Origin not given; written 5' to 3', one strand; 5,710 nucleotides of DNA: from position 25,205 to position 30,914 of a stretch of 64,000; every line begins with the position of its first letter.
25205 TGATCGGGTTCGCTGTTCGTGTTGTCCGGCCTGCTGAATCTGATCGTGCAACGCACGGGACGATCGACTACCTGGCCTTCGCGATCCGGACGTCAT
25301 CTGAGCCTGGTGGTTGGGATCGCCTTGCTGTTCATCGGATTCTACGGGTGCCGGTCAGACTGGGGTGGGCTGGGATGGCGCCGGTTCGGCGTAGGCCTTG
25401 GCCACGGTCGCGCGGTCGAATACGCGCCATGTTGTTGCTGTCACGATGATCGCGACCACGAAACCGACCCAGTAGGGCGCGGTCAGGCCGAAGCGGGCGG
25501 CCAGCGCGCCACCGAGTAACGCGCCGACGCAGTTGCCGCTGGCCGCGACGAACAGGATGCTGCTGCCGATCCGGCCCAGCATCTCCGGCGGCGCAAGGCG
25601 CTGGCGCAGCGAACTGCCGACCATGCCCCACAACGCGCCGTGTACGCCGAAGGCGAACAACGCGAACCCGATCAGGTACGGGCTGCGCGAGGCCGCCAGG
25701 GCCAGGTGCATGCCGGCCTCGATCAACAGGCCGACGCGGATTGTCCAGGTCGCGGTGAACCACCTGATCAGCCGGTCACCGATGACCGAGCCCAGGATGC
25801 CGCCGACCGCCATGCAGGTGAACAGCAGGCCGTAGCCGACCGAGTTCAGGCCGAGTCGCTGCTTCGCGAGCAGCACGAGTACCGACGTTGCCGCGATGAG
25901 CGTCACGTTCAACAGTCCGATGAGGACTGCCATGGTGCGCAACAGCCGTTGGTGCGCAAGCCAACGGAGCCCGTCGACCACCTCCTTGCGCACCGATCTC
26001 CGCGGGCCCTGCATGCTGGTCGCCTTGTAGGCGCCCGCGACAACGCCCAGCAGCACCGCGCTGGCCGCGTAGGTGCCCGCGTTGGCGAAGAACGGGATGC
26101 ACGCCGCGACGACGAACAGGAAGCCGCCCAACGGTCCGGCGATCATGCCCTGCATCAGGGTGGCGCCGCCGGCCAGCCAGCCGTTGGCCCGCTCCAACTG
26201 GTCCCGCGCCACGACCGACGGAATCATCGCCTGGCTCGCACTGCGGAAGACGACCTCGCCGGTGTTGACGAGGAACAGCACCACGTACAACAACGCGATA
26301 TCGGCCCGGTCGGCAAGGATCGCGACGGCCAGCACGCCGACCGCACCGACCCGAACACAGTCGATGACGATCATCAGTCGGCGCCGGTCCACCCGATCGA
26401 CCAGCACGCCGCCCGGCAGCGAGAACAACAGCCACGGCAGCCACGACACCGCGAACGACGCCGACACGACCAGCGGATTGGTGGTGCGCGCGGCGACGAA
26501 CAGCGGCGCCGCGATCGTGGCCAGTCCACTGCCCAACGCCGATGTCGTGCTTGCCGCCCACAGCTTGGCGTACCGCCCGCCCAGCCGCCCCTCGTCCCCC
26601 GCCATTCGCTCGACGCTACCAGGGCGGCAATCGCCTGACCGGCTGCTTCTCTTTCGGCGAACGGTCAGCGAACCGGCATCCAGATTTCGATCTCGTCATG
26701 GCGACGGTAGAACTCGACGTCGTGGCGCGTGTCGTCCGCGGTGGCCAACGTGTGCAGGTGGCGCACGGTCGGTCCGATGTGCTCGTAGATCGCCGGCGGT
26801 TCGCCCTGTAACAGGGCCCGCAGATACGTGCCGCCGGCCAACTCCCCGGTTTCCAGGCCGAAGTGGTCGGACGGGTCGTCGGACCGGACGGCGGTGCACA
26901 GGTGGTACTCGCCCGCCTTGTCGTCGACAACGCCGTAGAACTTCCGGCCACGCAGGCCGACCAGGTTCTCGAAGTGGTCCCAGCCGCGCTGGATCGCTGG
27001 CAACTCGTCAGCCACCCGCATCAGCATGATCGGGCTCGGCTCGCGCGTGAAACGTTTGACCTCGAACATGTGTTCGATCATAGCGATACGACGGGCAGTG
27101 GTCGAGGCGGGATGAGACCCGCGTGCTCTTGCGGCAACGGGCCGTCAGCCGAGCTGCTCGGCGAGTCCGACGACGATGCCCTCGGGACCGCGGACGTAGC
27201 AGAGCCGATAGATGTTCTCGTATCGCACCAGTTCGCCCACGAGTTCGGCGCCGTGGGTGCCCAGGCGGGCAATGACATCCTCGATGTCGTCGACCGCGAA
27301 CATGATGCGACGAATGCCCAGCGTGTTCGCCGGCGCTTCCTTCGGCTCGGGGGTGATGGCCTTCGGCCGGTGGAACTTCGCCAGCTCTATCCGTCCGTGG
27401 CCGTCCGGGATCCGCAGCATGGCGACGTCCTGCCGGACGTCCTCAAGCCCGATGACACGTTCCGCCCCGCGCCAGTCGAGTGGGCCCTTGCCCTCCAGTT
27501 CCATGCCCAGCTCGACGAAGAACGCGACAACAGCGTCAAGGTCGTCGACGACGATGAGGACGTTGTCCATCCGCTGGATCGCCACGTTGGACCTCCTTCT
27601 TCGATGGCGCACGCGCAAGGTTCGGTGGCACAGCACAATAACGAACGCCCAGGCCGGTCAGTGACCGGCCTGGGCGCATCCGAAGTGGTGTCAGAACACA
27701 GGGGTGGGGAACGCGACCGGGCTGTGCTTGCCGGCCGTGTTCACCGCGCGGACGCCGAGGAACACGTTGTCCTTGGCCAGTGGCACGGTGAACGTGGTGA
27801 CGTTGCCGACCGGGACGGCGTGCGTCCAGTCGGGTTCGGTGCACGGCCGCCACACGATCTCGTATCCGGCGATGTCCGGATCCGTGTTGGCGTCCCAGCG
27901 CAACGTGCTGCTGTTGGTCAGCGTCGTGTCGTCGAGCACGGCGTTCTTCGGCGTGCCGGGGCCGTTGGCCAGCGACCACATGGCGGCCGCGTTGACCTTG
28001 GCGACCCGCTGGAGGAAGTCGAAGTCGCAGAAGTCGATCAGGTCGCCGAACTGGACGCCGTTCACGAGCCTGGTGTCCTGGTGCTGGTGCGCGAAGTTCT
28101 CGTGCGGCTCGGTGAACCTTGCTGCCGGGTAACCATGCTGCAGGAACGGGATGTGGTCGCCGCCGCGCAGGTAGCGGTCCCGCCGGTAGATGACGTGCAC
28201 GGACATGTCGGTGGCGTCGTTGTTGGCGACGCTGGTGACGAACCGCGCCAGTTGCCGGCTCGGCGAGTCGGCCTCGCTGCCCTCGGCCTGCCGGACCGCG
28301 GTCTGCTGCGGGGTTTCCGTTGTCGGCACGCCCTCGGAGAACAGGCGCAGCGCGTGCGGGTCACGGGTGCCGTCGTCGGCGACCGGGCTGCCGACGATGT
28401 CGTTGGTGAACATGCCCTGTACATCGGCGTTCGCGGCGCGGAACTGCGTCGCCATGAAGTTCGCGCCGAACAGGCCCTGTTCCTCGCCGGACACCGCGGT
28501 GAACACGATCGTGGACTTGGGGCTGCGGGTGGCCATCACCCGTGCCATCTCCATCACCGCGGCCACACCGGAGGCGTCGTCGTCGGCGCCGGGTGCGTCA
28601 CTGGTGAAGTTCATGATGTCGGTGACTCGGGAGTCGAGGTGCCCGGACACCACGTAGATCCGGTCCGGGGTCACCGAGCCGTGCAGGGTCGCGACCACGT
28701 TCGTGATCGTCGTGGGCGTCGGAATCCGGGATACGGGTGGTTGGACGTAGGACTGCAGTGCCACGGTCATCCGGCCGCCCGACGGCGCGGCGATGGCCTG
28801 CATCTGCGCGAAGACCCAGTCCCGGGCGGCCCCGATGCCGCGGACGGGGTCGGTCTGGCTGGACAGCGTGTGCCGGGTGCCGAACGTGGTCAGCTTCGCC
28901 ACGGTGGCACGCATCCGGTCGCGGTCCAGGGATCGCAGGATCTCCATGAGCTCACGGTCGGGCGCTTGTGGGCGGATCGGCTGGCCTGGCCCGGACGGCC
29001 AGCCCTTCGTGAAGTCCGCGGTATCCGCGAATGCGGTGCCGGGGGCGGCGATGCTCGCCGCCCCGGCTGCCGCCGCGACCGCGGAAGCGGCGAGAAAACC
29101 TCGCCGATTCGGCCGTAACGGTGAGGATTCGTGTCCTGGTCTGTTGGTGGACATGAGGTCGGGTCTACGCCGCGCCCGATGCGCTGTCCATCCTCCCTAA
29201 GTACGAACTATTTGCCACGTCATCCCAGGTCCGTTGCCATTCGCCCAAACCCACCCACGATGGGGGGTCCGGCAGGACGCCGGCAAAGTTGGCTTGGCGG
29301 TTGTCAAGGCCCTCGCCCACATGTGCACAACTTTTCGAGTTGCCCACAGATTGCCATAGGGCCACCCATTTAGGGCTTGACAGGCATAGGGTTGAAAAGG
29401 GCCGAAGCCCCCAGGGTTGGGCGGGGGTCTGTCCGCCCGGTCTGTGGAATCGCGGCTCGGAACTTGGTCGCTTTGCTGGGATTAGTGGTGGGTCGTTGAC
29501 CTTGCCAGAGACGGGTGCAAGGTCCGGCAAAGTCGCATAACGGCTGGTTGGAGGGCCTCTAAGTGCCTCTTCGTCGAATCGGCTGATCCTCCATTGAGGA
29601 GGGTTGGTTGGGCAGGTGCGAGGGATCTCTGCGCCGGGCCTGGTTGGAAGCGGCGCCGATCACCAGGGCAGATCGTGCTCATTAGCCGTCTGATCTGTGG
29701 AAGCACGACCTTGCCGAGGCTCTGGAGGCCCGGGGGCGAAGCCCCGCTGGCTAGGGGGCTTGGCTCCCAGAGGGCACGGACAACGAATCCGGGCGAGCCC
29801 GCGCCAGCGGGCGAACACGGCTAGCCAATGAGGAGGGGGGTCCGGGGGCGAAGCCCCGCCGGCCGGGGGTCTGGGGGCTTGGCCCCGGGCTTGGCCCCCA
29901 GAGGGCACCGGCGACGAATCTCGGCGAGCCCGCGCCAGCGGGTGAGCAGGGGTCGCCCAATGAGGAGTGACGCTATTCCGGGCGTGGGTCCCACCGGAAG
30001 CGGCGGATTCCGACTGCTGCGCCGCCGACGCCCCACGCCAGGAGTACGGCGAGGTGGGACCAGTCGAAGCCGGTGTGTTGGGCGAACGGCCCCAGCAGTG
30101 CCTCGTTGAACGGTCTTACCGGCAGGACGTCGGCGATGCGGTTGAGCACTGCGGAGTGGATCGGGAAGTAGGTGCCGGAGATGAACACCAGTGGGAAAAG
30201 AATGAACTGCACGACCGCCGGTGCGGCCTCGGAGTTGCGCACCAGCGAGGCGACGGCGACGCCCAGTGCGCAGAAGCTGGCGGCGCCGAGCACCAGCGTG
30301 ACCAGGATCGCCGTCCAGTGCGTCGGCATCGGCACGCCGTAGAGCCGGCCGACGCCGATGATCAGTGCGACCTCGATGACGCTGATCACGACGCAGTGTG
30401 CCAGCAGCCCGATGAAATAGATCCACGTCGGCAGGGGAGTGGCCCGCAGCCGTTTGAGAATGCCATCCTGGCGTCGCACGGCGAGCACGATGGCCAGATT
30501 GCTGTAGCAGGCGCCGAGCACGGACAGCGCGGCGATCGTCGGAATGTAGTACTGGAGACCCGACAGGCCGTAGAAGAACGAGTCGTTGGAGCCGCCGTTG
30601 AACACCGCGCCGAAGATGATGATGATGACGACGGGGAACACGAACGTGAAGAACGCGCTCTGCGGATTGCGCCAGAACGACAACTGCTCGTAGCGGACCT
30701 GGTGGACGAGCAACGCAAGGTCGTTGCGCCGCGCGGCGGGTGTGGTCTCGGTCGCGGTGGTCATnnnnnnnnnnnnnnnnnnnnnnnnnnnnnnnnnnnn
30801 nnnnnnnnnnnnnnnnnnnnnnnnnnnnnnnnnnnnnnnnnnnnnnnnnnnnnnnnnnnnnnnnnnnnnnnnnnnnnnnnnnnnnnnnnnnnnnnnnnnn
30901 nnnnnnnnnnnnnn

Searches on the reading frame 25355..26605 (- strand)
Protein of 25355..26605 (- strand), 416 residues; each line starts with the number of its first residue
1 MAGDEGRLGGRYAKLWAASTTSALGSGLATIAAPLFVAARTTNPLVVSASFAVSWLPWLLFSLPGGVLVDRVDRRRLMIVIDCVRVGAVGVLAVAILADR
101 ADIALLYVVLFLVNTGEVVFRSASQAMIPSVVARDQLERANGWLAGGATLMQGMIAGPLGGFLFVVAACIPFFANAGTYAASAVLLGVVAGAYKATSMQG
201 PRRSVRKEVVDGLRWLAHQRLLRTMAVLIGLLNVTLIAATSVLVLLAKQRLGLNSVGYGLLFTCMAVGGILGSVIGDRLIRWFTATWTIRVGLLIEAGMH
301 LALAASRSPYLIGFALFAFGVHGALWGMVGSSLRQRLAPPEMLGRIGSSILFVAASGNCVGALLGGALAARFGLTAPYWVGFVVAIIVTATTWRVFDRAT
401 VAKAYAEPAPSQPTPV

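Call 92: search_protein_families(library=pfam, proteins=[window:25355-26605:-], max_evalue=0.00001)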
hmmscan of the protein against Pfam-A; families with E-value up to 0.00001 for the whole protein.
window:25355-26605:- (416 aa): 2 families
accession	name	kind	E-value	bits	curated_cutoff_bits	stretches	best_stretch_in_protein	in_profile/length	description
PF07690.21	MFS_1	-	2.2e-25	89.7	33.4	2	15-362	1-347/347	Major Facilitator Superfamily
PF05977.19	MFS_3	-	5.6e-25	88.2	27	1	12-392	12-390/524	Transmembrane secretion effector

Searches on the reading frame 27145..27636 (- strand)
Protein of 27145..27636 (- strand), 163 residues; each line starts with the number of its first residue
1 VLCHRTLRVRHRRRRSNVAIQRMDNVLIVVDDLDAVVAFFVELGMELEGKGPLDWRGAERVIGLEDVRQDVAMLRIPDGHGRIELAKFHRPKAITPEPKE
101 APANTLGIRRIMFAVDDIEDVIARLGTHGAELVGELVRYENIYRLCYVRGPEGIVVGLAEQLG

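Call 93: search_protein_families(library=pfam, proteins=[window:27145-27636:-], max_evalue=0.00001)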
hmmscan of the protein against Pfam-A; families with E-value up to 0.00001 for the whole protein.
window:27145-27636:- (163 aa): 2 families
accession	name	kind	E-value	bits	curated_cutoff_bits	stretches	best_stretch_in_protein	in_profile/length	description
PF00903.31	Glyoxalase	-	2.3e-12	47.8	20.6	1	23-156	2-119/121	Glyoxalase/Bleomycin resistance protein/Dioxygenase superfamily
PF13669.12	Glyoxalase_4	-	4.4e-07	30.6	27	1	26-138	3-99/109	Glyoxalase/Bleomycin resistance protein/Dioxygenase superfamily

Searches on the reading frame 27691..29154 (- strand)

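Call 93: search_protein_families(library=pfam, proteins=[window:27691-29154:-], max_evalue=0.00001)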
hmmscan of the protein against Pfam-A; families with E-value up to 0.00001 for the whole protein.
window:27691-29154:- (487 aa): 2 families
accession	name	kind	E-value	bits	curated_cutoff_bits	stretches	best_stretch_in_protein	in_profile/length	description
PF04389.22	Peptidase_M28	-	4.7e-27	95.4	21.3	1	152-361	1-173/193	Peptidase family M28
PF01546.33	Peptidase_M20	-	5.5e-07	30.1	24.6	1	186-359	29-185/206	Peptidase family M20/M25/M40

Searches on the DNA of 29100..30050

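Call 44: search_rna_families(source=window, start=29100, end=30050, threshold=evalue, max_evalue=10, show_alignments=2)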
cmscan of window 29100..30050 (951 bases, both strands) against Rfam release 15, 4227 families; matches with E-value up to 10: 3.
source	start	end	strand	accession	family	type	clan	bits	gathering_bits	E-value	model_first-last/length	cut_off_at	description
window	29246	29378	-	RF01872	MEG3_2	Gene; lncRNA;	-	15.9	60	2.3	1-105/105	no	Maternally expressed 3 conserved region 2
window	29698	29724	-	RF02202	UCA1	Gene; lncRNA;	-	12.4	80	3.5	49-75/75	no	Urothelial cancer associated 1 conserved region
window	29100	29256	-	RF02247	Six3os1_2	Gene; lncRNA;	-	12.4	80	9.9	1-155/217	3'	Six3os1 conserved region 2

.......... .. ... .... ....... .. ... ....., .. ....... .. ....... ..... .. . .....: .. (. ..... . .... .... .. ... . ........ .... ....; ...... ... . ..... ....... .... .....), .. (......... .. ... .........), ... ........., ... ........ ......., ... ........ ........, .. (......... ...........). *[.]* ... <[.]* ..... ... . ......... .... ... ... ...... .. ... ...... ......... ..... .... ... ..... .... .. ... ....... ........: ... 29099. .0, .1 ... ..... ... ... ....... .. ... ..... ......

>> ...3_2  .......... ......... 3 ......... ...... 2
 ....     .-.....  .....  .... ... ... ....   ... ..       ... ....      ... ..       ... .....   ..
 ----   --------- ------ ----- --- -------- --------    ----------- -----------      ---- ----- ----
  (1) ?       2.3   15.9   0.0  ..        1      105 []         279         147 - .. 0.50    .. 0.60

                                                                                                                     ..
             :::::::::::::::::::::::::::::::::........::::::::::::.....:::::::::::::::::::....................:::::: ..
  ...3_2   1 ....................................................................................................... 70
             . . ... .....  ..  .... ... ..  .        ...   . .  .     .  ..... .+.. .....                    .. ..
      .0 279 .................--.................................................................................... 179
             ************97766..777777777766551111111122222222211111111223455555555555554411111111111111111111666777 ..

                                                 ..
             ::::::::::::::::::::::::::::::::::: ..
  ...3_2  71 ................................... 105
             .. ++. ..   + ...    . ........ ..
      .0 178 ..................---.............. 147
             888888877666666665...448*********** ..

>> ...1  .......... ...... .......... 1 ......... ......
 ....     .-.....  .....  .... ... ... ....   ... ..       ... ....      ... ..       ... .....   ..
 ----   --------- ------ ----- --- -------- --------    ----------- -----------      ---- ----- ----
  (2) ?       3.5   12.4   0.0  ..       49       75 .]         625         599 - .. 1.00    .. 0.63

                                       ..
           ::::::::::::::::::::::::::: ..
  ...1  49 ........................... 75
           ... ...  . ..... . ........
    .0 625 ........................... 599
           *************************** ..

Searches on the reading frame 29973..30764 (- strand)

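Call 93: search_protein_families(library=pfam, proteins=[window:29973-30764:-], max_evalue=0.00001)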
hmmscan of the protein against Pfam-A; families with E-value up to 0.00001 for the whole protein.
window:29973-30764:- (263 aa): 3 families
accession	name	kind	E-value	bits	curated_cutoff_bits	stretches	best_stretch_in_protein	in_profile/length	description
PF01061.29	ABC2_membrane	-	6e-23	81.9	26.9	1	24-225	8-208/211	ABC-2 type transporter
PF12698.13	ABC2_membrane_3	-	1.7e-14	54.1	31.6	1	68-224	158-316/347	ABC-2 family transporter protein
PF12679.13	ABC2_membrane_2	-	5.6e-07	29.5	27.2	1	117-257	117-279/283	ABC-2 family transporter protein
